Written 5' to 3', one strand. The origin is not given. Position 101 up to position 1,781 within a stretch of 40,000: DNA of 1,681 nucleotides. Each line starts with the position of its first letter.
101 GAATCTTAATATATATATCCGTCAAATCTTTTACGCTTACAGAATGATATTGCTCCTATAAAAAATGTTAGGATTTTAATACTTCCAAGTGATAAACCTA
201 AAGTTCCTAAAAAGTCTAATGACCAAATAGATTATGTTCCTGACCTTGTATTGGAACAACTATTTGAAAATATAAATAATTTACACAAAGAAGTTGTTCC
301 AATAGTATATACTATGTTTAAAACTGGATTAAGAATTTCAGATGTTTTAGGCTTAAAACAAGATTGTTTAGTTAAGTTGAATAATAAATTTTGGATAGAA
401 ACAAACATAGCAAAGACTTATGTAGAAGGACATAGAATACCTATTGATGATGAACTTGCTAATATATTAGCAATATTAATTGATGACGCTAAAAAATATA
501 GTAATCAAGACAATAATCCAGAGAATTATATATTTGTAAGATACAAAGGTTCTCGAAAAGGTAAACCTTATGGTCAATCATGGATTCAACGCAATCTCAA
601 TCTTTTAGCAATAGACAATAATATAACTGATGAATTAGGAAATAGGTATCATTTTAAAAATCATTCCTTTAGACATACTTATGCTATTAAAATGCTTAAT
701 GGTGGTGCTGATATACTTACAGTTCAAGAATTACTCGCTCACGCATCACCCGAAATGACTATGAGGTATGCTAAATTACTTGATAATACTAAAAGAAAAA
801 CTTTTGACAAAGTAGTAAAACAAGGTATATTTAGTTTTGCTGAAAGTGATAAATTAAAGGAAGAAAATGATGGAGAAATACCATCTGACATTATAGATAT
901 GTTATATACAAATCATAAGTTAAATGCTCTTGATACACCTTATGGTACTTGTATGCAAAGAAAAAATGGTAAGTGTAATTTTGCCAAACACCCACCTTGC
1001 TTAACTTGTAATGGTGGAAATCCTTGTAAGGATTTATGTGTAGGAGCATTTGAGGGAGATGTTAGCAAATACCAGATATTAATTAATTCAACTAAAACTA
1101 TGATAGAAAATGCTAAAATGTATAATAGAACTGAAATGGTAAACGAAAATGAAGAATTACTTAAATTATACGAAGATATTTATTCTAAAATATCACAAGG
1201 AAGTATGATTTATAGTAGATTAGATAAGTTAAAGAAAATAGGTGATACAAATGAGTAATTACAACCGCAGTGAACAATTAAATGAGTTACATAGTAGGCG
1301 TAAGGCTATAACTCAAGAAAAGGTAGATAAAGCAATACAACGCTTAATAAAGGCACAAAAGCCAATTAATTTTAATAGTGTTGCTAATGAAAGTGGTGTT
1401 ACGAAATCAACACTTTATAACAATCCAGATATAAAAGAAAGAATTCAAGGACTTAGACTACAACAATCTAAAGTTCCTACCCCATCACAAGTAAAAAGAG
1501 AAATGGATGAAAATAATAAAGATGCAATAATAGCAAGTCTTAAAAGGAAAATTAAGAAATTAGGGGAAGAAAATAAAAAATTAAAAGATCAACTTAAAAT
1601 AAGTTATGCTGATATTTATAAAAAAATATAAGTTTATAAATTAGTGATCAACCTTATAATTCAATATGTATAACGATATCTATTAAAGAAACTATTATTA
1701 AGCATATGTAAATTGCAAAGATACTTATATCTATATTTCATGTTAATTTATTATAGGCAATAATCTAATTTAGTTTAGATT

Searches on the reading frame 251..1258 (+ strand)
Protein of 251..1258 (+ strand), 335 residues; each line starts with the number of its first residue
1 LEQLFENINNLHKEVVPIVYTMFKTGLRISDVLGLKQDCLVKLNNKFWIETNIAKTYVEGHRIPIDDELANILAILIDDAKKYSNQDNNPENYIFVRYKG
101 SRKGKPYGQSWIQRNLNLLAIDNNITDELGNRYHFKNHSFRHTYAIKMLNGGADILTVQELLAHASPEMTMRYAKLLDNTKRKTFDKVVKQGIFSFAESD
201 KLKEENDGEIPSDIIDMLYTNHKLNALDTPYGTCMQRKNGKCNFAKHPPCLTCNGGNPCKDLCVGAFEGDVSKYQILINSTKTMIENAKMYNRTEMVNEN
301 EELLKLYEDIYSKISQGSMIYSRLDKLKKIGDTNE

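Call 55: search_protein_families(library=phrogs, max_evalue=0.01, proteins=[window:251-1258:+])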
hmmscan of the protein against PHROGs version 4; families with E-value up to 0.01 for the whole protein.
window:251-1258:+ (335 aa): 5 families
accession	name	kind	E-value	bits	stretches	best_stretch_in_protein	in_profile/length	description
phrog_1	-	integration and excision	3.3e-30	106.9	1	2-189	277-451/611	integrase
phrog_216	-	integration and excision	1.2e-29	104.3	1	18-223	79-266/301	integrase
phrog_7685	-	integration and excision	2.8e-09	37.9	1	79-188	140-235/240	integrase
phrog_7269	-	integration and excision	1.6e-08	35.3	1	127-178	22-71/89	integrase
phrog_35951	-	unknown function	0.0017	19.7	1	134-179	20-65/97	-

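Call 56: search_protein_families(library=pfam, max_evalue=0.01, proteins=[window:251-1258:+])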
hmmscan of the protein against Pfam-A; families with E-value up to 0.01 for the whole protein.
window:251-1258:+ (335 aa): 1 family
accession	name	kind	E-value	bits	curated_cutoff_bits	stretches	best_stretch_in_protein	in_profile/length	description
PF00589.27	Phage_integrase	-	1.9e-24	86.8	27.1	1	2-178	9-170/172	Phage integrase family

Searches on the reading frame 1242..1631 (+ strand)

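Call 55: search_protein_families(library=phrogs, max_evalue=0.01, proteins=[window:1242-1631:+])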
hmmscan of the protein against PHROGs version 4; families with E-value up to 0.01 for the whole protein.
window:1242-1631:+ (129 aa): 2 families
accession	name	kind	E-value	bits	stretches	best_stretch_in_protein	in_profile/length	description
phrog_26599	-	unknown function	0.0026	18.7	1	95-119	20-46/81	-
phrog_686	-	DNA, RNA and nucleotide metabolism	0.0064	17.7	0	8-59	11-66/76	HTH DNA binding protein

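Call 56: search_protein_families(library=pfam, max_evalue=0.01, proteins=[window:1242-1631:+])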
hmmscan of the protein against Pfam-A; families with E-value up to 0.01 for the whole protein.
window:1242-1631:+ (129 aa): 3 families
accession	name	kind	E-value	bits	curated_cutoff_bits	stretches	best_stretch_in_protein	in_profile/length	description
PF19776.5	DUF6262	-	5.8e-15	55.9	29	1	11-119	3-108/110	Family of unknown function (DUF6262)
PF02796.21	HTH_7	-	0.0026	18.3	23.8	0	19-59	2-39/45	Helix-turn-helix domain of resolvase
PF07223.17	DUF1421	-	0.0069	16.7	22.8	0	25-48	15-38/45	UBA-like domain (DUF1421)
